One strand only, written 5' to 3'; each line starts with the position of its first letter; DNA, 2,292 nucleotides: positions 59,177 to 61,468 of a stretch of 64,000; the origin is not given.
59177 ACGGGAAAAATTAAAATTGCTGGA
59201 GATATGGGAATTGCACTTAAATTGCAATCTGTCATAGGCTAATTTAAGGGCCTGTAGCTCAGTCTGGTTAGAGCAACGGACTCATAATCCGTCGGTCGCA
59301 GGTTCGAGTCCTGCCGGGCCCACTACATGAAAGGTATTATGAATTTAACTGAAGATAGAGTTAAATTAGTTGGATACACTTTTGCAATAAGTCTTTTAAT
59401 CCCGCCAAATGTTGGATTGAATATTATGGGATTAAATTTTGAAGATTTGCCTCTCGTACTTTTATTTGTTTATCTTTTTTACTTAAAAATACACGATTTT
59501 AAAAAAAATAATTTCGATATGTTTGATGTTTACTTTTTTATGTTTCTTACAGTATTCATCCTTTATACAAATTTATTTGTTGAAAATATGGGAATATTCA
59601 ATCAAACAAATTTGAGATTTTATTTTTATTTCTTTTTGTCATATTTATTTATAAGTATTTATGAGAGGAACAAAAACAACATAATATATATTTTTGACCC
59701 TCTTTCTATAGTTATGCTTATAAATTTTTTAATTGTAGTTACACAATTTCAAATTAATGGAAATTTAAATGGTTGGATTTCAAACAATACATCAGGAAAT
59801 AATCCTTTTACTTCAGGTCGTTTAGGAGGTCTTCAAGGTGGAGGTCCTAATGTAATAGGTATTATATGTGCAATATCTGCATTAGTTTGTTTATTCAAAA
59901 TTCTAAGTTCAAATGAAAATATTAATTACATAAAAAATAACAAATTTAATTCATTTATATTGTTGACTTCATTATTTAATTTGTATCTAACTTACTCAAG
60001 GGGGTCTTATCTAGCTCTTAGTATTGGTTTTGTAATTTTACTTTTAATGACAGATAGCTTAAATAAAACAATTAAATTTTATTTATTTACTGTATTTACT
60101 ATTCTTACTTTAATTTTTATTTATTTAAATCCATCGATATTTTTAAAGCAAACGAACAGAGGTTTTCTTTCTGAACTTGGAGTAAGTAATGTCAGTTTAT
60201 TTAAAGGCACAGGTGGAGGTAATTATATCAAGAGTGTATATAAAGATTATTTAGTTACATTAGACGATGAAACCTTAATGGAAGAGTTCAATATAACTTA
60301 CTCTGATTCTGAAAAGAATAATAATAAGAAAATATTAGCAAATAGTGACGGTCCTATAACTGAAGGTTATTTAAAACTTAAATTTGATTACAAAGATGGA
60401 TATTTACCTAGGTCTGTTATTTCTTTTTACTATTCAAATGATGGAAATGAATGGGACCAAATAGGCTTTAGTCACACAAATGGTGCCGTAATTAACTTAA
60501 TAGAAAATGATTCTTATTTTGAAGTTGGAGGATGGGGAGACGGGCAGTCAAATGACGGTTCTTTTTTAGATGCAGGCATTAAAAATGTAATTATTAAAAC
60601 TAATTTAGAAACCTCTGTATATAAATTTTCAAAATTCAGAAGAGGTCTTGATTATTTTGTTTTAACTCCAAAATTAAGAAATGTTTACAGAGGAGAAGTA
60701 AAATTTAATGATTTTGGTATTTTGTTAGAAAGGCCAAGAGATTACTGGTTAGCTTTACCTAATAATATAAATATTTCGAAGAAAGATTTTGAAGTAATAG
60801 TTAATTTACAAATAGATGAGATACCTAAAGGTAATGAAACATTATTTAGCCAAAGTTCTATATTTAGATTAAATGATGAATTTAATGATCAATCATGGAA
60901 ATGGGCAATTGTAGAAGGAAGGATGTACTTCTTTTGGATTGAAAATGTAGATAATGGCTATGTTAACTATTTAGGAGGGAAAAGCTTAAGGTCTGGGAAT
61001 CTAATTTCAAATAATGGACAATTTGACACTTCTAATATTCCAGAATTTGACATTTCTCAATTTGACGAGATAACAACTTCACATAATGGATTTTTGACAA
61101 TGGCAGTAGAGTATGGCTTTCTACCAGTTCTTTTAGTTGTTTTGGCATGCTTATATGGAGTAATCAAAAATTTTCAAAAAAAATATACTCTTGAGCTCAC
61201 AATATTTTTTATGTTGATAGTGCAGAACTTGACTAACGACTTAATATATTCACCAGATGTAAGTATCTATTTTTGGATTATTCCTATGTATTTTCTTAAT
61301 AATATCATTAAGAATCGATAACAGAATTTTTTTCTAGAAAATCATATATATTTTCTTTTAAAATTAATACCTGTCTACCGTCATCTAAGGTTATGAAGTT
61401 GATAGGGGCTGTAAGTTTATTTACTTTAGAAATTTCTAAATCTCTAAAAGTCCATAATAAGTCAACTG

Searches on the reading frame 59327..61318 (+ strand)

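Call 71: search_protein_families(library=pfam, proteins=[window:59327-61318:+], max_evalue=0.001)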
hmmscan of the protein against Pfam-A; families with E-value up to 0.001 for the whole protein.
window:59327-61318:+ (664 aa): 1 family
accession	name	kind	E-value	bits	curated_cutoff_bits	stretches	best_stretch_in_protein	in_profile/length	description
PF04932.20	Wzy_C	-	9e-07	29.2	31.7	1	211-272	2-64/149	O-Antigen ligase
